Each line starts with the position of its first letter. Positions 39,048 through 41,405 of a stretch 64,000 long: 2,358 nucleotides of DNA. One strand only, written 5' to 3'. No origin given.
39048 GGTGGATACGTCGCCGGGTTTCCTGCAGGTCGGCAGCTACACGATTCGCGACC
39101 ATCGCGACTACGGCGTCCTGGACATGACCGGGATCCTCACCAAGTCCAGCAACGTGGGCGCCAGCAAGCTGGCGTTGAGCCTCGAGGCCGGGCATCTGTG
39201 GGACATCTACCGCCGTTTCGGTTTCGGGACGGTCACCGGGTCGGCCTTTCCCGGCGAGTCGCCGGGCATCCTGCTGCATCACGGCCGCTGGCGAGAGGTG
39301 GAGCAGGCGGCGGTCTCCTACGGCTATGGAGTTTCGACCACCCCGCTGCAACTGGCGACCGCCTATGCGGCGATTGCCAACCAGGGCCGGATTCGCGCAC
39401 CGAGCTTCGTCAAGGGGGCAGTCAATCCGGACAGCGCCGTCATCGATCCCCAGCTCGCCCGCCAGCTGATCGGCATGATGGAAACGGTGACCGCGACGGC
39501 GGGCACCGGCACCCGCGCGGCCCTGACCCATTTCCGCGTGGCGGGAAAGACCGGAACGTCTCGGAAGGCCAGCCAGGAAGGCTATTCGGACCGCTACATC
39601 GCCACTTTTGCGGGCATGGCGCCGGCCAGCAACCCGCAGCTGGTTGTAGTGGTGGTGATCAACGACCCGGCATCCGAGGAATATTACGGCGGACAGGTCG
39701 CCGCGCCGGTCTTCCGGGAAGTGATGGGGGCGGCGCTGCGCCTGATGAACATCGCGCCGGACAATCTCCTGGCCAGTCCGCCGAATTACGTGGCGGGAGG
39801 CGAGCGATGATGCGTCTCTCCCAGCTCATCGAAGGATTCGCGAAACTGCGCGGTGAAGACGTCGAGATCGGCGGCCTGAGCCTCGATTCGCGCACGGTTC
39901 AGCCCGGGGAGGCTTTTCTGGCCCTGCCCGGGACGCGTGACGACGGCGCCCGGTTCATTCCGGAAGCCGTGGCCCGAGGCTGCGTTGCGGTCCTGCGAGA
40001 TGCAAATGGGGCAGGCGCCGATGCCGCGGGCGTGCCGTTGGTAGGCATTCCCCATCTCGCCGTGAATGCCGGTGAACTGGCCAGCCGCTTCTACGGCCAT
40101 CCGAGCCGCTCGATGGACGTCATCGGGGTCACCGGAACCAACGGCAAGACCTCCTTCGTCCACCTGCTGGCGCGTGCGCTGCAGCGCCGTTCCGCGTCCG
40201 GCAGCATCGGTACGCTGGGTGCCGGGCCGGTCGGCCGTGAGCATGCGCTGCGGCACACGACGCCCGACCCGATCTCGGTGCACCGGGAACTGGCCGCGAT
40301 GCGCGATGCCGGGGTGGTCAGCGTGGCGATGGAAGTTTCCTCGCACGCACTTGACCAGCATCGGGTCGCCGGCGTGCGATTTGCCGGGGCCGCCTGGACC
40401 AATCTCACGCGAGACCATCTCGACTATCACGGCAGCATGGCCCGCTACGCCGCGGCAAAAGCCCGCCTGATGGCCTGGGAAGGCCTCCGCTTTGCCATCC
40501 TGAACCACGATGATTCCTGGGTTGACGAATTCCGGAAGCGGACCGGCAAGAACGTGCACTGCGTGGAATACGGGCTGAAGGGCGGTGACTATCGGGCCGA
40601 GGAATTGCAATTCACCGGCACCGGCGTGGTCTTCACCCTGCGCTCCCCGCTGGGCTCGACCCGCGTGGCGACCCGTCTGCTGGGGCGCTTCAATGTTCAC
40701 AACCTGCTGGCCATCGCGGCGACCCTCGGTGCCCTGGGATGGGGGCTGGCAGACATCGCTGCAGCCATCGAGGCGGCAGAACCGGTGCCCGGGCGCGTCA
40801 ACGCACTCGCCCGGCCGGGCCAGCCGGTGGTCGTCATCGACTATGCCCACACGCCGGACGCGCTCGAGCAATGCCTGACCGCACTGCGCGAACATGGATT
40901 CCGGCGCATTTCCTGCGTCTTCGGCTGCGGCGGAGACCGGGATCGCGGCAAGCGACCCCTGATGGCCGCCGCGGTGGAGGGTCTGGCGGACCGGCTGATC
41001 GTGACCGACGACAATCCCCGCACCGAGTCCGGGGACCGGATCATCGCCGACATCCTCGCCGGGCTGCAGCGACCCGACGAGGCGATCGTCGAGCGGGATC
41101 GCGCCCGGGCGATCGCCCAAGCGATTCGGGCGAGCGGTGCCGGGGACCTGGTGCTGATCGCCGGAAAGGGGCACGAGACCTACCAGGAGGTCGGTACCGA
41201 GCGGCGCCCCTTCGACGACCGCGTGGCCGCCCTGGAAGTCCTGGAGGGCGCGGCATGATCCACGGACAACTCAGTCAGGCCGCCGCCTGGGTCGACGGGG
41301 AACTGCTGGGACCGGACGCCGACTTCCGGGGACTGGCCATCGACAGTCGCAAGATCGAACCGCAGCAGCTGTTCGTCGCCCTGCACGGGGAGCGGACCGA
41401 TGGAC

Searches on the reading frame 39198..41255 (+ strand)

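Call 51: search_protein_families(library=pfam, proteins=[window:39198-41255:+], max_evalue=0.00001)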
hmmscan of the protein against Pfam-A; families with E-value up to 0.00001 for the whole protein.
window:39198-41255:+ (686 aa): 3 families
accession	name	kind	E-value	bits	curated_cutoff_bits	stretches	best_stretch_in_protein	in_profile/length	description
PF08245.18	Mur_ligase_M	-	5.1e-48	164.1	24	1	311-509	1-199/200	Mur ligase middle domain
PF02875.26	Mur_ligase_C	-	7.6e-32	111.2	28.4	1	532-658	1-127/127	Mur ligase, glutamate ligase domain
PF01225.30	Mur_ligase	-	7.8e-08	33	21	1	224-299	2-95/95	Mur ligase family, catalytic domain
